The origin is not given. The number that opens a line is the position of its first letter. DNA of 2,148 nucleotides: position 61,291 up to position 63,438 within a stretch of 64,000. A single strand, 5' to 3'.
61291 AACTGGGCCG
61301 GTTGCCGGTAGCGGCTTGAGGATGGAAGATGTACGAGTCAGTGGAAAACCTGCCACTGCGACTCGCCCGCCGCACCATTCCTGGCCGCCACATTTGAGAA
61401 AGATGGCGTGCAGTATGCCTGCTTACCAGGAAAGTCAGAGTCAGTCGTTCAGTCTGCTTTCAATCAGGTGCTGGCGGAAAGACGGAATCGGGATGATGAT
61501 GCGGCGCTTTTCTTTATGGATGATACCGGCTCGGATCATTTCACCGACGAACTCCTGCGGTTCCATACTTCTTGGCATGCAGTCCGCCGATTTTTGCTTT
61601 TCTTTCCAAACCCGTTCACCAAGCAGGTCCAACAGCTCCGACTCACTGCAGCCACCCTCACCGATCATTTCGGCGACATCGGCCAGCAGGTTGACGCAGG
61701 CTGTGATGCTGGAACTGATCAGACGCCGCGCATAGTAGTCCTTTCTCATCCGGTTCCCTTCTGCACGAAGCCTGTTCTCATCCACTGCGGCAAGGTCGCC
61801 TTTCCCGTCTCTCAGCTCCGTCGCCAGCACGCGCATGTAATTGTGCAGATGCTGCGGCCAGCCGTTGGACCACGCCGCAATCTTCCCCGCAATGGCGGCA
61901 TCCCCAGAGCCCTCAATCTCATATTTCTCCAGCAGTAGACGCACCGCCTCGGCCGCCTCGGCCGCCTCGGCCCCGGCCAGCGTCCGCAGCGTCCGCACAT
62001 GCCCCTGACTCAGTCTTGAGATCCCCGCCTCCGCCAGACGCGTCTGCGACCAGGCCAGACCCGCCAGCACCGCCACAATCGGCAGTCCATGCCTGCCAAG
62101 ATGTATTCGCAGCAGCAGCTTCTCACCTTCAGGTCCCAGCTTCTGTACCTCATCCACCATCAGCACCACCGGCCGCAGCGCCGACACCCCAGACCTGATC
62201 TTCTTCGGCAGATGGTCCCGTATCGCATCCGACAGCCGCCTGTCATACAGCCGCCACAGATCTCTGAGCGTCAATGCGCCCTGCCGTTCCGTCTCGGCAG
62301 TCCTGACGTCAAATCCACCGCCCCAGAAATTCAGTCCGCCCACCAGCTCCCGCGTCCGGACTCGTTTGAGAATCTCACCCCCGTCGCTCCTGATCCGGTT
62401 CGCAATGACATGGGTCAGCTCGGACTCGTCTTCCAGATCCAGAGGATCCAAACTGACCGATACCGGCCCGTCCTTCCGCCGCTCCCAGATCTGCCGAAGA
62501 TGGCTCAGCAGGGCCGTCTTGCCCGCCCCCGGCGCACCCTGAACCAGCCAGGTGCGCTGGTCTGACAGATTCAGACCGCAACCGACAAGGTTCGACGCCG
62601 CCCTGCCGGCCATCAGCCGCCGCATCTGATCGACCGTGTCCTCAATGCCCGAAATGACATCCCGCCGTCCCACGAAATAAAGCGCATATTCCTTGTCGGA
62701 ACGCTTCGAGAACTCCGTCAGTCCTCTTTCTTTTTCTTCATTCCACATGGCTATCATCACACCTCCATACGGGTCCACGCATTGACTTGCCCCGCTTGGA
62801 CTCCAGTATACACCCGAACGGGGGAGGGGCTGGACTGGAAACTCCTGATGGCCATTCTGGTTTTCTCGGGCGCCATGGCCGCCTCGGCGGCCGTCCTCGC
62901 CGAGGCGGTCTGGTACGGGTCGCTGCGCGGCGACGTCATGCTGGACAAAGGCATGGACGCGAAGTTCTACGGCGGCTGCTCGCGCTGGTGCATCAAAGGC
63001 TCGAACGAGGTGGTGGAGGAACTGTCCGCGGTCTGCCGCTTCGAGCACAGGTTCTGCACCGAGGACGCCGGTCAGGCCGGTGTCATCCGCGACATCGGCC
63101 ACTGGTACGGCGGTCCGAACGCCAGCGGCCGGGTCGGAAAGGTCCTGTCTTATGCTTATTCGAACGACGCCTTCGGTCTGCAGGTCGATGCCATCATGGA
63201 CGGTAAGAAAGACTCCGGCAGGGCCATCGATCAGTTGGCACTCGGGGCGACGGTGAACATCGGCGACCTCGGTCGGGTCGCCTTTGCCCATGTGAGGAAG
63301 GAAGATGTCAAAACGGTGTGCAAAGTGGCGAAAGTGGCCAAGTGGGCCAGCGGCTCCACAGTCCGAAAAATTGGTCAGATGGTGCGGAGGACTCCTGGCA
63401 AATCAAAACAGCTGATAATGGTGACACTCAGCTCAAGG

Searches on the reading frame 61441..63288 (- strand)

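Call 28: search_protein_families(library=pfam, max_evalue=0.01, proteins=[window:61441-63288:-])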
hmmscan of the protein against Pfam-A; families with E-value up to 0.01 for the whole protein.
window:61441-63288:- (615 aa): 5 families
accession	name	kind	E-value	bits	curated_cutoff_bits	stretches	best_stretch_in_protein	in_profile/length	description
PF13401.12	AAA_22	-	3.1e-07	31.2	27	1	244-405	5-119/130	AAA domain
PF13191.12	AAA_16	-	1.3e-05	26.2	32.6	1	245-393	25-152/167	AAA ATPase domain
PF13604.12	AAA_30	-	0.00016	21.9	27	1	242-276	16-49/191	AAA domain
PF05729.18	NACHT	-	0.00064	20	26.7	1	245-273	1-29/167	NACHT domain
PF13245.12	AAA_19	-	0.0014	19.2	25.1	0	243-272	10-39/134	AAA domain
